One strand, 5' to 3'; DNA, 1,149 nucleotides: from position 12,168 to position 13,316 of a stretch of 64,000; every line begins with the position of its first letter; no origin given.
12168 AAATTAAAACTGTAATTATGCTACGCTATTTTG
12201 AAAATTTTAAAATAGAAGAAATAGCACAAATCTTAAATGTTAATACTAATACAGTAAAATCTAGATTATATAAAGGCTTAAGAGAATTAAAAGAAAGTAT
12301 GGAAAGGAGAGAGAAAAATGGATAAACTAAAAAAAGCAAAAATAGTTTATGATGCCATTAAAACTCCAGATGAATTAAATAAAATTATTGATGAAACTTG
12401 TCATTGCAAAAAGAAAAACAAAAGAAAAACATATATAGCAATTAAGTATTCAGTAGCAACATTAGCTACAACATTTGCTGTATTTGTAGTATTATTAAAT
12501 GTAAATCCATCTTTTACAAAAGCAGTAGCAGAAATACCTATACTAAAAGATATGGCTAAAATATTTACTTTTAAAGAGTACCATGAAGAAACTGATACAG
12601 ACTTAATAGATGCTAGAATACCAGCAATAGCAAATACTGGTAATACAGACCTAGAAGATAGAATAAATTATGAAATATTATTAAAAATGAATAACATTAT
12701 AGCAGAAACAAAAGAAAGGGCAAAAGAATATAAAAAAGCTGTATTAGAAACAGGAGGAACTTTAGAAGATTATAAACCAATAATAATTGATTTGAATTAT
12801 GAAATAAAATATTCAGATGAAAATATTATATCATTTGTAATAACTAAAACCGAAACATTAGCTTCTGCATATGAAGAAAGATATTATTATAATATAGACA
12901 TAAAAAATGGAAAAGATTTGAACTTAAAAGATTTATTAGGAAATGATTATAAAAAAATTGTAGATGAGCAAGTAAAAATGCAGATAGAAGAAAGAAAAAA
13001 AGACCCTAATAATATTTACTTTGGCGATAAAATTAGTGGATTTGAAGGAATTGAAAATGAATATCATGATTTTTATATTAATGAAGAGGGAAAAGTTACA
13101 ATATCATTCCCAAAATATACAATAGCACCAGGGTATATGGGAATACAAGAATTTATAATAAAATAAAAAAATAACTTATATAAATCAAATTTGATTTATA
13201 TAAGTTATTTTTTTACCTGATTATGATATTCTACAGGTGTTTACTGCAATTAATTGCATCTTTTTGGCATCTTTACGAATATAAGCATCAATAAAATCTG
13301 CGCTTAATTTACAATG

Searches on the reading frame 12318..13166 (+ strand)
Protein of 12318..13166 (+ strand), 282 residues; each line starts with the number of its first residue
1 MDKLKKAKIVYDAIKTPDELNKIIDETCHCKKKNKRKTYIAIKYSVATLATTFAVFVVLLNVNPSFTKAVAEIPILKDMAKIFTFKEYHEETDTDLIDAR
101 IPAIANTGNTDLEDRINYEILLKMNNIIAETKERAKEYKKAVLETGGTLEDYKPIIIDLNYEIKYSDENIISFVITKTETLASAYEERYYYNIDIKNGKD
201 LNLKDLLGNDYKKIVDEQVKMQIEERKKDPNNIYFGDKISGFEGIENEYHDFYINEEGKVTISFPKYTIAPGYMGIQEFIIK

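Call 72: find_encoding_contigs(protein=window:12318-13166:+, flank=10000, max_places=1)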
Protein window:12318-13166:+ (282 aa): 24 contigs read that carry it; 1 place shown.
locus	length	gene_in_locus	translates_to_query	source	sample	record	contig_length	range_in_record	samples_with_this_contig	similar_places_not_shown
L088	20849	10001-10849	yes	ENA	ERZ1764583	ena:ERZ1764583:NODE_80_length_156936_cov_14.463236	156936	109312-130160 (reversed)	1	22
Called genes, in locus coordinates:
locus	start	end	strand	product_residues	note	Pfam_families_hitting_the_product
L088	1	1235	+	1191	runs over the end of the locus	PF00580:UvrD-helicase, PF01443:Viral_helicase1 (faint), PF13245:AAA_19, PF13361:UvrD_C, PF13538:UvrD_C_2 (faint), PF12705:PDDEXK_1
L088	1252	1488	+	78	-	PF01479:S4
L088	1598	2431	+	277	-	-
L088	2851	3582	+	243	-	-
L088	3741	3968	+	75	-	-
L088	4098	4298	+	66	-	-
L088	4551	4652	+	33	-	-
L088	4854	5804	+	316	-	PF10543:ORF6N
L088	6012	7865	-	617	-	PF12481:DUF3700 (faint), PF13522:GATase_6, PF13537:GATase_7, PF00733:Asn_synthase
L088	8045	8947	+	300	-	PF13472:Lipase_GDSL_2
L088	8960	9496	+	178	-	PF14270:DUF4358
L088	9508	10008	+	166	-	PF04542:Sigma70_r2, PF08281:Sigma70_r4_2, PF04545:Sigma70_r4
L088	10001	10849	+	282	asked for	PF13739:PdaC, PF11738:DUF3298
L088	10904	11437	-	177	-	-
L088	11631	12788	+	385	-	PF00465:Fe-ADH, PF13685:Fe-ADH_2, PF25137:ADH_Fe_C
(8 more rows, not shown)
